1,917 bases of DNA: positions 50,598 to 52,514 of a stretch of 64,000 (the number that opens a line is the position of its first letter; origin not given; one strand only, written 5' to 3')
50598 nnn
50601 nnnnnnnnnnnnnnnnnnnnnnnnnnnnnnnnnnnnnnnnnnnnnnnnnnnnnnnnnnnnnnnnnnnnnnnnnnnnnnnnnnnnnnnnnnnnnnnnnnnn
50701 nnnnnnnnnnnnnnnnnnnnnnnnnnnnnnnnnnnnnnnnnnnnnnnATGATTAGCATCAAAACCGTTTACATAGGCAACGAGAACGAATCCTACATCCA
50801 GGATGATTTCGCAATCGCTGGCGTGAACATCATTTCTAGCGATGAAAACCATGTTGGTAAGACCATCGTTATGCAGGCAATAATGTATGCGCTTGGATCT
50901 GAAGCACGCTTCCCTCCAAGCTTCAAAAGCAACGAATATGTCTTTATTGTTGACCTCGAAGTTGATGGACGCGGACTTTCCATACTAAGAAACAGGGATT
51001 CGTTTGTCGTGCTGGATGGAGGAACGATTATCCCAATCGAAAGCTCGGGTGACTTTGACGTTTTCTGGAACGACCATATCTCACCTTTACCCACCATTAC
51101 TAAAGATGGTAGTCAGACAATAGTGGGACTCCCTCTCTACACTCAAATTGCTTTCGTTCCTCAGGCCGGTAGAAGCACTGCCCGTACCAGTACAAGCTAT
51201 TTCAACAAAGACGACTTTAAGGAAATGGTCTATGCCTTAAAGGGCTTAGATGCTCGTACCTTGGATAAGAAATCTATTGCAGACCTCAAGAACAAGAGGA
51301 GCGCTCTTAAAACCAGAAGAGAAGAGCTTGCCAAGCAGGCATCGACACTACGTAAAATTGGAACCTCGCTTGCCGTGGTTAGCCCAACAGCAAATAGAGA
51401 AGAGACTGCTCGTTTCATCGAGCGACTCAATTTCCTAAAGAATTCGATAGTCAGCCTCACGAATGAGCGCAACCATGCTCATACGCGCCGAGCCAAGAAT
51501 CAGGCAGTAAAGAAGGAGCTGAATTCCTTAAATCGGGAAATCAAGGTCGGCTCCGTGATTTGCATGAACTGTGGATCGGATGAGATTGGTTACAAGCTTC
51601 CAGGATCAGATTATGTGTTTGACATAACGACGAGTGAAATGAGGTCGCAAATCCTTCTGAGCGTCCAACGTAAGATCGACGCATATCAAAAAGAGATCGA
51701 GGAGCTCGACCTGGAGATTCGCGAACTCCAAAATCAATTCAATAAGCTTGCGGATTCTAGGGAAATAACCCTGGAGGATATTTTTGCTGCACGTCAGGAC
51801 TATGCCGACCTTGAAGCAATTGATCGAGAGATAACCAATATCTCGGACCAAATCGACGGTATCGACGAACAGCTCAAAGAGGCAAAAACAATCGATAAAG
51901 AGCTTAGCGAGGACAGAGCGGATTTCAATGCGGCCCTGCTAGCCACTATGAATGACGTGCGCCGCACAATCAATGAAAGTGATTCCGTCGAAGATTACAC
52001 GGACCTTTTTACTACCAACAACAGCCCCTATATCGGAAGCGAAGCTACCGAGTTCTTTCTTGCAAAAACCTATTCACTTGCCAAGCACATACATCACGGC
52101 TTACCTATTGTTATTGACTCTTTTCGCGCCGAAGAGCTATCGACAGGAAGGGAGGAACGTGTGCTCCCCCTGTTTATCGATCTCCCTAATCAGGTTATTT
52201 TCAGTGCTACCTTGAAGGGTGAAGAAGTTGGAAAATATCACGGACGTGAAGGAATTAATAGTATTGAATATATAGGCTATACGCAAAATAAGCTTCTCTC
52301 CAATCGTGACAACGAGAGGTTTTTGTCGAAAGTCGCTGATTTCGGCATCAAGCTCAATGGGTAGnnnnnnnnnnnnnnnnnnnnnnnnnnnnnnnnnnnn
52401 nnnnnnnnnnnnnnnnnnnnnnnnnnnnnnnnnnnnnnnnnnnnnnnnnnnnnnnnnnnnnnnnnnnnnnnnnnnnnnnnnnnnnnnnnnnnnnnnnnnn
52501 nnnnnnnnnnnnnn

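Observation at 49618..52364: Two-gene module: domain-less 377-aa protein plus SMC/Rad50-like ATPase with a CxxC hook (Lamassu-like architecture with an unrecognised effector)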

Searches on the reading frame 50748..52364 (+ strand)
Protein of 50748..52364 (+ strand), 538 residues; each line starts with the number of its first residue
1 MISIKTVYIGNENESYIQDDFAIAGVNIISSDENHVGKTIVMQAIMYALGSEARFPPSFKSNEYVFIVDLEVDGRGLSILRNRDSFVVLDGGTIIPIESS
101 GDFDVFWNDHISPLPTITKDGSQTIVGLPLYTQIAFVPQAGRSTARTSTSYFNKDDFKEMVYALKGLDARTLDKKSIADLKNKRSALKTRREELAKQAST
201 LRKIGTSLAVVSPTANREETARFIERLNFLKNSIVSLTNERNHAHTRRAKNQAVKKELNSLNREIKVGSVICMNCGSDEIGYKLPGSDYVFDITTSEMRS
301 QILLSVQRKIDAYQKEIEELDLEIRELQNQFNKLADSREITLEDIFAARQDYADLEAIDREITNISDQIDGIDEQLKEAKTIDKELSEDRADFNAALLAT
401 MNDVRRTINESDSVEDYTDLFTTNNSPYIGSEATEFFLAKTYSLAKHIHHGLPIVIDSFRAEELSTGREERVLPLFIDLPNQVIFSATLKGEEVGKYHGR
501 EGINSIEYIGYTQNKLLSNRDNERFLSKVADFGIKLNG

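Call 3: search_protein_families(library=pfam, proteins=[window:50748-52364:+], max_evalue=1)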
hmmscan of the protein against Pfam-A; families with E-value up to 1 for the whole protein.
window:50748-52364:+ (538 aa): 14 families
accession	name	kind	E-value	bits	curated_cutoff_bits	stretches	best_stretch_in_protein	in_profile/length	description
PF13476.12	AAA_23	-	0.0045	18.1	27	0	33-375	27-199/201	AAA domain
PF07888.16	CALCOCO1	-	0.0049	16.3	36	2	173-265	159-246/496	Calcium binding and coiled-coil domain (CALCOCO1) like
PF12325.13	TMF_TATA_bd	-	0.0075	16.8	29.1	1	310-392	14-96/115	TATA element modulatory factor 1 TATA binding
PF05859.17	Mis12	-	0.0078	16.4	25.7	1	303-390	98-205/231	Mis12 protein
PF02090.21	SPAM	-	0.0083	16.5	35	1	301-388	19-103/142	Salmonella surface presentation of antigen gene type M protein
PF01920.25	Prefoldin_2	-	0.034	14.5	27.6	0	354-388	6-40/106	Prefoldin subunit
PF18904.5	DUF5660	-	0.085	13.5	24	0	352-413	7-70/109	Domain of unknown function (DUF5660)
PF03961.19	FapA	-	0.1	12.6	31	1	301-380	142-230/272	Flagellar Assembly Protein A beta solenoid domain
PF04977.20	DivIC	-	0.12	12.7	28.9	1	304-340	20-56/80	Septum formation initiator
PF05531.17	NPV_P10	-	0.24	12.3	29.8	1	353-393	11-51/75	Nucleopolyhedrovirus P10 protein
PF05377.16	FlaC_arch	-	0.58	11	27.8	0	355-378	16-39/55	Flagella accessory protein C (FlaC)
PF04426.17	Bul1_C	-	0.58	10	24.2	1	271-397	52-173/272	Bul1 C terminus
PF23067.1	MG280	-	0.86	9.5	27.4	1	305-394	74-156/259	Uncharacterised protein MG280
PF22905.2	Hydro_N_hd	-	0.88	9.9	27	1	178-263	79-163/195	Hydrolase N-terminal helical domain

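Call 4: search_protein_families(library=padloc, proteins=[window:50748-52364:+], max_evalue=1)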
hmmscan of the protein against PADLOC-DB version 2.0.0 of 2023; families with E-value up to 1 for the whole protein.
window:50748-52364:+ (538 aa): 25 families
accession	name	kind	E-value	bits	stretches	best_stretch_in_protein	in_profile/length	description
PDLC04526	PDC-M22B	-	1.9e-178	592.4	1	1-535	1-533/535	-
PDLC04525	PDC-M22B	-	8.6e-49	164.7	1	4-377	3-374/376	-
PDLC00254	LmuB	-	8.8e-26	88.7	2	20-91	23-96/563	AAA ATPase domain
PDLC03860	LmuB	-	2.4e-19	67.3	1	26-532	28-559/565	-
PDLC00252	LmuB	-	9.4e-15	52.4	2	20-104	22-106/554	AAA ATPase domain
PDLC03859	LmuB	-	1.9e-13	48.5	1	2-449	3-531/611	-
PDLC00249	LmuB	-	3.9e-12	43.7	2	32-91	33-93/565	AAA ATPase domain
PDLC03863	LmuB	-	6.4e-10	36.3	2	24-263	24-279/610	-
PDLC04663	PDC-M46B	-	8e-10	36.3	2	20-88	16-85/483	-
PDLC00257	LmuB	-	2.9e-09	34.3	2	25-88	27-90/571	AAA ATPase domain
PDLC03865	LmuB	-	4.9e-09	32.9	2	168-433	530-767/1007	-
PDLC00255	LmuB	-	3.9e-08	30.5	2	24-90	26-91/550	AAA ATPase domain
PDLC00256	LmuB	-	5.9e-08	29.9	1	8-380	11-405/563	AAA ATPase domain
PDLC00262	LmuB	-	4.1e-07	27.2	2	33-263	33-261/588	AAA ATPase domain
PDLC00251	LmuB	-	1.1e-06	25.7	1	27-89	32-94/556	AAA ATPase domain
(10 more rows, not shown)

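Call 5: search_protein_families(library=ncbifam, proteins=[window:50748-52364:+], max_evalue=1)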
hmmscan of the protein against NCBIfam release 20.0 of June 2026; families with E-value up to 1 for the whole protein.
window:50748-52364:+ (538 aa): 13 families
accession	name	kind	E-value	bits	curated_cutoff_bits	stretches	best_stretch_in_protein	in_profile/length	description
NF045487.1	ASRP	equivalog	4.6e-12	45.3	300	3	304-403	152-291/593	archaea-specific SMC-related protein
NF045780.1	TrlF_fam_ATP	equivalog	1.5e-10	40.5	350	1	37-413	321-690/944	TrlF family AAA-like ATPase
TIGR04211.1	SH3_and_anchor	equivalog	0.0004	20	65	1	295-388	60-153/198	TIGR04211 family SH3 domain-containing protein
TIGR02168.1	SMC_prok_B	equivalog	0.00077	17.3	567.35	1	305-412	383-494/1181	chromosome segregation protein SMC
NF041034.1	Rad50_Sulf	equivalog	0.0072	14.2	1000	2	297-396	436-536/872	DNA double-strand break repair ATPase Rad50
NF043058.1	T4SS_LegC2C7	subfamily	0.014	14.3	350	1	175-264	217-306/348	LegC2/C7 family Dot/Icm T4SS effector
NF041066.2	DpdI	equivalog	0.024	14.6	150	1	326-388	2-64/239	protein DpdI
NF041751.2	sbcc_Staph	equivalog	0.046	11.6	920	1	178-405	261-482/1007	exonuclease subunit SbcC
NF041378.1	XopZ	subfamily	0.05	11.5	1300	1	170-405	163-381/1292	XopZ family type III secretion system effector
NF008068.0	PRK10803.1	equivalog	0.089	12.7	383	1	296-402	49-155/263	cell division protein CpoB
NF047515.1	SpiroCoCo_C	equivalog_domain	0.098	11.8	125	1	302-410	115-222/313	SpiroCoCo family coiled-coil protein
TIGR02231.1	TIGR02231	subfamily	0.52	8.9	112.6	1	285-411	48-174/524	mucoidy inhibitor MuiA family protein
TIGR04375.1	cyano_w_EgtBD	hypoth_equivalog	0.78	10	125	0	334-396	83-145/155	hercynine metabolism protein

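Call 9: search_solved_structures(query=window:50748-52364:+, max_evalue=1, show_alignments=2)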
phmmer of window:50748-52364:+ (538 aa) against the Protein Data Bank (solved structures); distinct sequences matched with E-value up to 1: 6.
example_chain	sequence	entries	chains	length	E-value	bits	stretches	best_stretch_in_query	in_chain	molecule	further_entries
9cuy_c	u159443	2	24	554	0.14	14.4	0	317-379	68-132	Short tail fiber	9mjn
1g7o_A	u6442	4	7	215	0.56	12.5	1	329-420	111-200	GLUTAREDOXIN 2 | Glutaredoxin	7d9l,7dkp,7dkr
4ksm_A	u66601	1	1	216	0.56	12.4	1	329-420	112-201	Glutaredoxin-2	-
8zuk_A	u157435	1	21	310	0.6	12.4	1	302-377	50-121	TNF receptor-associated factor 3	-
4kx4_A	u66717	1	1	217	0.62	12.3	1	330-420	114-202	Glutaredoxin-2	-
6zmu_A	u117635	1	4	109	0.97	11.7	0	396-480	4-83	Thioredoxin-1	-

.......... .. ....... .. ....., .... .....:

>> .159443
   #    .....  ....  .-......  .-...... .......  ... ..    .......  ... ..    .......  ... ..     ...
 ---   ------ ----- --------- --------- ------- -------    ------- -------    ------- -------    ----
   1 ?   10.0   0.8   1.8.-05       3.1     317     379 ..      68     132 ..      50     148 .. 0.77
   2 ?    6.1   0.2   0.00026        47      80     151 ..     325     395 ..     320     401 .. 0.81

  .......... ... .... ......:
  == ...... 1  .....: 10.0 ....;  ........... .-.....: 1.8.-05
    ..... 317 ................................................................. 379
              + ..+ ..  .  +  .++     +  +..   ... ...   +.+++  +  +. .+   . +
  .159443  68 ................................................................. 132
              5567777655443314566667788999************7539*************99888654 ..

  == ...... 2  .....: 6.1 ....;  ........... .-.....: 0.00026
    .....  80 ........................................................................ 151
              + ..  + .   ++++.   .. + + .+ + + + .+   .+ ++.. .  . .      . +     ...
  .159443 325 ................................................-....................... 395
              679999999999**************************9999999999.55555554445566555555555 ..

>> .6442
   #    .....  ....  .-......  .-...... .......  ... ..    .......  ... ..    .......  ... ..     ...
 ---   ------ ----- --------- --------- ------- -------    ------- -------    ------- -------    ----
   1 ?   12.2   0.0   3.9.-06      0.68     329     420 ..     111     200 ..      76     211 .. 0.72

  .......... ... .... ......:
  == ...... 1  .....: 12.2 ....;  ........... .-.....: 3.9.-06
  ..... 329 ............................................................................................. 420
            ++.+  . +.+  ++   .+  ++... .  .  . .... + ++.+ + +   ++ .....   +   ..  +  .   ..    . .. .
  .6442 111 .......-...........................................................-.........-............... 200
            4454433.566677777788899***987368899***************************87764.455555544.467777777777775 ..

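Call 12: find_homologous_proteins(query=window:50748-52364:+)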
Query window:50748-52364:+ (538 aa): 155 proteins with E <= 0.001 among 8000 candidates; the best 120 are listed.
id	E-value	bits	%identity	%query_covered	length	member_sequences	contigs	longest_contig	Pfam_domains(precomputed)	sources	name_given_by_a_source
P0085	0.0e+0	1103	95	100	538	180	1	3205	-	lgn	-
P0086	2.9e-263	892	74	100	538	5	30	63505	PF07888.17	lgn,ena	-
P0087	2.8e-261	886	74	100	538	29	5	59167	-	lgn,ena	-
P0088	1.4e-259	880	73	100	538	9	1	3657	-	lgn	-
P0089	2.2e-252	857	73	100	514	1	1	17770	-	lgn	-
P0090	1.5e-221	755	64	100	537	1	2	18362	-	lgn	-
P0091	2.0e-221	754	63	100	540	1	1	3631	-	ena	-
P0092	4.0e-220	750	64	100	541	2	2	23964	-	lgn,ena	-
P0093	2.0e-219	748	63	100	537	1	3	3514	-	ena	-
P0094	2.3e-219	748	63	100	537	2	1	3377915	-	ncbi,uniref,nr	ncbi:hypothetical protein [Arabiibacter massiliensis]|uniref:hypothetical protein n=1 Tax=Arabiibact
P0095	1.1e-217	742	62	100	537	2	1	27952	PF13476.13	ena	-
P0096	2.5e-217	741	62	100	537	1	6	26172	-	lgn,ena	-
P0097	2.7e-216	738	62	100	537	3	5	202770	PF01920.26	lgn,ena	-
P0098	1.2e-215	735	61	100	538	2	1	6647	-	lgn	-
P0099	2.4e-214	731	61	100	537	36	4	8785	-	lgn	-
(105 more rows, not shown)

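Call 24: search_solved_structures(query=A2, max_evalue=1, show_alignments=2)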
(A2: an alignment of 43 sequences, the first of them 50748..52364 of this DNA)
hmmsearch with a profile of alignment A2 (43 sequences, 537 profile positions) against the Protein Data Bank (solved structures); distinct sequences matched with E-value up to 1: 59.
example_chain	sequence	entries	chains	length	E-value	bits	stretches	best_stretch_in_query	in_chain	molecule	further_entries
9ux7_A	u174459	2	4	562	6.3e-10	41.3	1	19-496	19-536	Lamassu protein LmuB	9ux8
9ugr_A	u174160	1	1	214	0.00027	22.7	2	311-403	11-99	Syn-F4-Link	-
9cjy_B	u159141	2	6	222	0.013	17.1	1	293-382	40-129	Hemagglutinin HA2 chain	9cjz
1zke_A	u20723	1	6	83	0.013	17.1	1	314-383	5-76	Hypothetical protein HP1531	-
4kps_B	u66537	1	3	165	0.016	16.9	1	293-379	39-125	Hemagglutinin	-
4kpq_B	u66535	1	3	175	0.017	16.8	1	293-379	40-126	Hemagglutinin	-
4cyv_B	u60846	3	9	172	0.028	16.1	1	293-384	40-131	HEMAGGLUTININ | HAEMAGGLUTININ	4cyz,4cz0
6zrk_D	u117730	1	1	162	0.028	16.1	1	293-380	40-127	Hemagglutinin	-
4cyw_B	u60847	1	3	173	0.034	15.8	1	293-384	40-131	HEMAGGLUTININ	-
6tva_B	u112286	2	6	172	0.041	15.5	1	294-384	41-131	Haemagglutinin HA2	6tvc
10aw_A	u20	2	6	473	0.05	15.2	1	311-414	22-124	50 kDa outer membrane protein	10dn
4wsw_B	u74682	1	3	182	0.05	15.2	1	293-384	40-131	Hemagglutinin HA2 chain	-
4jtv_B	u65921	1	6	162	0.052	15.2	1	286-382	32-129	Hemagglutinin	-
6tvb_B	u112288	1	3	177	0.053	15.1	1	294-384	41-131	Hemagglutinin HA2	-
6v46_B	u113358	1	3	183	0.053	15.1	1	293-379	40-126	Hemagglutinin HA2 chain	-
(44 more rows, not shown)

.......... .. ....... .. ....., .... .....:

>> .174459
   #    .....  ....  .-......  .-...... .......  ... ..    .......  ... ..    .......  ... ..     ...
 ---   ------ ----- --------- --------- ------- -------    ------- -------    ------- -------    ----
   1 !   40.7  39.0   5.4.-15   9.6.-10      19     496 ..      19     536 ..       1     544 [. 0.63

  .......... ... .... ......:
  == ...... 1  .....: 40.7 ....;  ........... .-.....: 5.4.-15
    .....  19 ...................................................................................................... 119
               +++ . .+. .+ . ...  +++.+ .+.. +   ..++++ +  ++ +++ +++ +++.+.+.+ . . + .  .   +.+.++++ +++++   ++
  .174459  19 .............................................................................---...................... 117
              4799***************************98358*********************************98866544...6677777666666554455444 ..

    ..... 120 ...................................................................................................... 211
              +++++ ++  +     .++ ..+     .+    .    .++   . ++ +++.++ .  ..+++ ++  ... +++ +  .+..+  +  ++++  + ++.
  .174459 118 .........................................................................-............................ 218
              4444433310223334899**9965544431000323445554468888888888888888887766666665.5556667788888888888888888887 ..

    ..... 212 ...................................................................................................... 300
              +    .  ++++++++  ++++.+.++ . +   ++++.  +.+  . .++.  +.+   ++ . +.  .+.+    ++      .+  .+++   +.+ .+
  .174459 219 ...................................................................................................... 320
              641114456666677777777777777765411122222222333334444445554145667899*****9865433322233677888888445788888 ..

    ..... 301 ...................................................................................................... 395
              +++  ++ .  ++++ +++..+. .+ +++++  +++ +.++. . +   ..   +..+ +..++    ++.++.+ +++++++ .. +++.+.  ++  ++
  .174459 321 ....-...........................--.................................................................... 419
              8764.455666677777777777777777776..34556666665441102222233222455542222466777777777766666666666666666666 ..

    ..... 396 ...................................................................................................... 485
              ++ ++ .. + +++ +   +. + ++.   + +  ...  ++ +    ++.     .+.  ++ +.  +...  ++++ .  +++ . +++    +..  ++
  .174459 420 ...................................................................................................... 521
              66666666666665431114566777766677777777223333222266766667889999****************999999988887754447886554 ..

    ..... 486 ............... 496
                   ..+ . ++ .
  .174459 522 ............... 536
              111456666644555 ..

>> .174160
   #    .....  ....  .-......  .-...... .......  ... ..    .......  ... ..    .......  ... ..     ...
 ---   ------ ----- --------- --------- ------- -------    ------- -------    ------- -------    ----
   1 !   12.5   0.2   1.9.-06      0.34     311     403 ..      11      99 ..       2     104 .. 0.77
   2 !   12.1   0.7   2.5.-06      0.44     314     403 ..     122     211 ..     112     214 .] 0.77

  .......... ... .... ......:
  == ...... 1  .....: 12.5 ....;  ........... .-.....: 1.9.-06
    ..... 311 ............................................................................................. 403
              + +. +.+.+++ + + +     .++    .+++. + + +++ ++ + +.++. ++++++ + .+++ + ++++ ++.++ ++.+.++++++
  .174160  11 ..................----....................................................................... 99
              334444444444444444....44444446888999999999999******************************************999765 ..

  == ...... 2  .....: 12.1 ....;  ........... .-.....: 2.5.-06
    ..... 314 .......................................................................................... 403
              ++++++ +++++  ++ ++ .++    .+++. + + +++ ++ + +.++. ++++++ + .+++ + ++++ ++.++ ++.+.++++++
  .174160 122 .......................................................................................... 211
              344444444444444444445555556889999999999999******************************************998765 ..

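Call 37: predict_structure(alignment_id=A2)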
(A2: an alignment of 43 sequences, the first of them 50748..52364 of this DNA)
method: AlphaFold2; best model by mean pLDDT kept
length: 538 residues; sequences in the alignment: 43
mean_pLDDT: 84.2   pTM: 0.67
mean pLDDT of the five models: 84.2, 82.8, 81.0, 80.3, 80.0
residues with pLDDT >= 90: 275; 70-90: 168; 50-70: 68; < 50: 27
segments of 3 or more residues with pLDDT < 50: 204-215, 263-267, 346-353
pLDDT, mean of each block of 10 residues (from residue 1): 96 94 94 84 95 89 95 95 96 94 95 90 89 92 88 94 87 75 93 82 46 50 79 86 87 74 50 64 66 66 83 92 87 70 49 65 92 88 89 97 94 90 92 93 96 91 77 94 92 84 87 76 96 86
secondary structure, 60 per line:
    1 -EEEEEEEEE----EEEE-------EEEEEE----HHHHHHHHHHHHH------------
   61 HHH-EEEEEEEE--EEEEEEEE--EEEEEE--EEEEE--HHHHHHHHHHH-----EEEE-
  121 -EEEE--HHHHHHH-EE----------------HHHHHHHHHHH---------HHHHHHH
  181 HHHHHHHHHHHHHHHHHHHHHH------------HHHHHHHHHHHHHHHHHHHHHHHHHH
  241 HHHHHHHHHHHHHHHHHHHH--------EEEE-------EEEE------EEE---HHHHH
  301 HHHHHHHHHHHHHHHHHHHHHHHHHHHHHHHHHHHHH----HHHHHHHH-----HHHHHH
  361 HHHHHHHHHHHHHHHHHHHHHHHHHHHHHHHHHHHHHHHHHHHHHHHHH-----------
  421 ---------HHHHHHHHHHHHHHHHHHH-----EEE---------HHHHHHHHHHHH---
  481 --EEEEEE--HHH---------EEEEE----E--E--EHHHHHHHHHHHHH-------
elements in order: E2-10 E15-18 E26-31 H36-48 E65-72 E75-82 E85-90 E93-97 H100-110 E116-119 E122-125 H128-134 H154-164 H174-202 H215-260 E269-272 E280-283 E290-292 H296-337 H342-349 H355-409 H430-448 E454-456 H466-477 E483-488 E503-507 H519-531

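Call 48: fold_search(model_id=the predicted structure, library=pdb)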
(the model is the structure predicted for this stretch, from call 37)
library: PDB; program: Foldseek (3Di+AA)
matches with E <= 10: 591; with E <= 0.001: 95
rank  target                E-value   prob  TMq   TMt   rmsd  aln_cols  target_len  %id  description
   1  9ux7_A                2.1e-19  1.00  0.55  0.53  20.9       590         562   15  CryoEM Structure of LmuAB-DNA complex (released 2026-03-25)
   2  9uxh_F                1.1e-12  1.00  0.44  0.37  16.7       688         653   13  type II Lamassu, LmuACB with DNA (released 2026-03-25)
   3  9a6c_A                1.5e-12  1.00  0.43  0.40  18.5       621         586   11  Integrative model of YYDD-YYDB by crosslinking MS and deep learning (released 2024-09-18)
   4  9hqu_A                9.6e-12  1.00  0.39  0.35  18.4       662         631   14  Salmonella enterica Lamassu LmuACB in nuclease sequestration state (released 2025-10-01)
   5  9hqx_f                3.0e-11  1.00  0.41  0.36  16.2       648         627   14  Salmonella enterica Lamassu LmuACB bound to DNA duplex (released 2025-10-01)
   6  9hqx_B                4.5e-11  1.00  0.40  0.35  18.2       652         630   14  Salmonella enterica Lamassu LmuACB bound to DNA duplex (released 2025-10-01)
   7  5xei                  1.1e-10  1.00  0.38  0.39  25.1       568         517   12  Crystal structure of the Smc head domain with a coiled coil and joint derived from Pyrococcus yayanosii (released 2017-06-07)
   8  9nyg_B                1.5e-10  1.00  0.48  0.45  14.0       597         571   12  LmuABC-DNA (released 2025-12-17)
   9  9hqu_B                2.0e-10  1.00  0.41  0.36  16.6       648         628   14  Salmonella enterica Lamassu LmuACB in nuclease sequestration state (released 2025-10-01)
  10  9q9k_A                7.0e-10  1.00  0.33  0.37  15.6       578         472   12  Cryo-EM structure of human Mre11-Rad50 (MR) complex bound to DNA and telomeric factor TRF2 fragment (438-542) (released 2025-10-01)
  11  9f5w_B                5.1e-09  1.00  0.37  0.37  27.1       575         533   11  Human condensin II - M18BP1 complex (released 2025-07-02)
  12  9q9h_B                8.3e-09  1.00  0.35  0.38  18.8       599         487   10  Cryo-EM structure of human Mre11-Rad50 complex bound to DNA (released 2025-10-01)
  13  9bi4_D                1.0e-08  1.00  0.30  0.34  17.9       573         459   11  cryo EM structure of dsDNA bound Mre11-Rad50 complex (released 2025-01-15)
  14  5da9_A                1.3e-08  1.00  0.34  0.41  20.2       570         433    9  ATP-gamma-S bound Rad50 from Chaetomium thermophilum in complex with the Rad50-binding domain of Mre11 (released 2016-03-02)
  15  9q9m_B                1.4e-08  1.00  0.35  0.39  14.6       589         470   12  Cryo-EM structure of human Mre11-Rad50-Nbs1 (MRN) complex bound to DNA and telomeric factor TRF2 (released 2025-10-01)
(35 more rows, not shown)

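Call 58: search_dna_similar(query=window:50748-52364:+, collection=plasmids, mode=protein, max_evalue=0.001, max_rows=30)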
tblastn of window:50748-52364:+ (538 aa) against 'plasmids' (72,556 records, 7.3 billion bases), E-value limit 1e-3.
Records with a match: 6; places in all: 6; records where one place covers at least 80% of the query: 5.
Best place of each record, by identity: <60% 6.
By first word of the organism name: Bacillus 3; Paenibacillus 1; Cytobacillus 1; Aliarcobacter 1.
By predicted mobility (MOB-suite, as given by PLSDB): non-mobilizable 5; mobilizable 1.
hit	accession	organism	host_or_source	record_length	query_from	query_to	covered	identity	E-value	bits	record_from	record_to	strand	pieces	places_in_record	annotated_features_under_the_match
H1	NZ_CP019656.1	Paenibacillus larvae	honeybees,cell culture,foul brood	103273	4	536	99%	35.1%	1e-88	306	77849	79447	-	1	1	hypothetical protein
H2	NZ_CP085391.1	Cytobacillus firmus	single cell,soil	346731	1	531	99%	34.4%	1e-87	302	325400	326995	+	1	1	hypothetical protein (x2)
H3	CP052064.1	Bacillus thuringiensis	soil sample,soil sample from Harissa ...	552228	25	487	86%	21.0%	6e-8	64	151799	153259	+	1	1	hypothetical protein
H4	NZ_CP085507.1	Bacillus cereus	soil sample,soil from tomato plant roots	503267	25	487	86%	20.7%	6e-5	54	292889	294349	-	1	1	lmuB: Lamassu anti-phage system protein LmuB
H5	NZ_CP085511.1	Bacillus cereus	soil sample,soil from tomato plant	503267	25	487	86%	20.7%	6e-5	54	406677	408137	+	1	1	lmuB: Lamassu anti-phage system protein LmuB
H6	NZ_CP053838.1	Aliarcobacter faecis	Cell culture,Human septic tank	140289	27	211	34%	25.9%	4e-4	51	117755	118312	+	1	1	hypothetical protein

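Call 59: search_dna_similar(query=window:50748-52364:+, collection=phages, mode=protein, max_evalue=0.001, max_rows=20)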
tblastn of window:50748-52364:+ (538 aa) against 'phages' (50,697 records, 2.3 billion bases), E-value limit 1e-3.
No match.
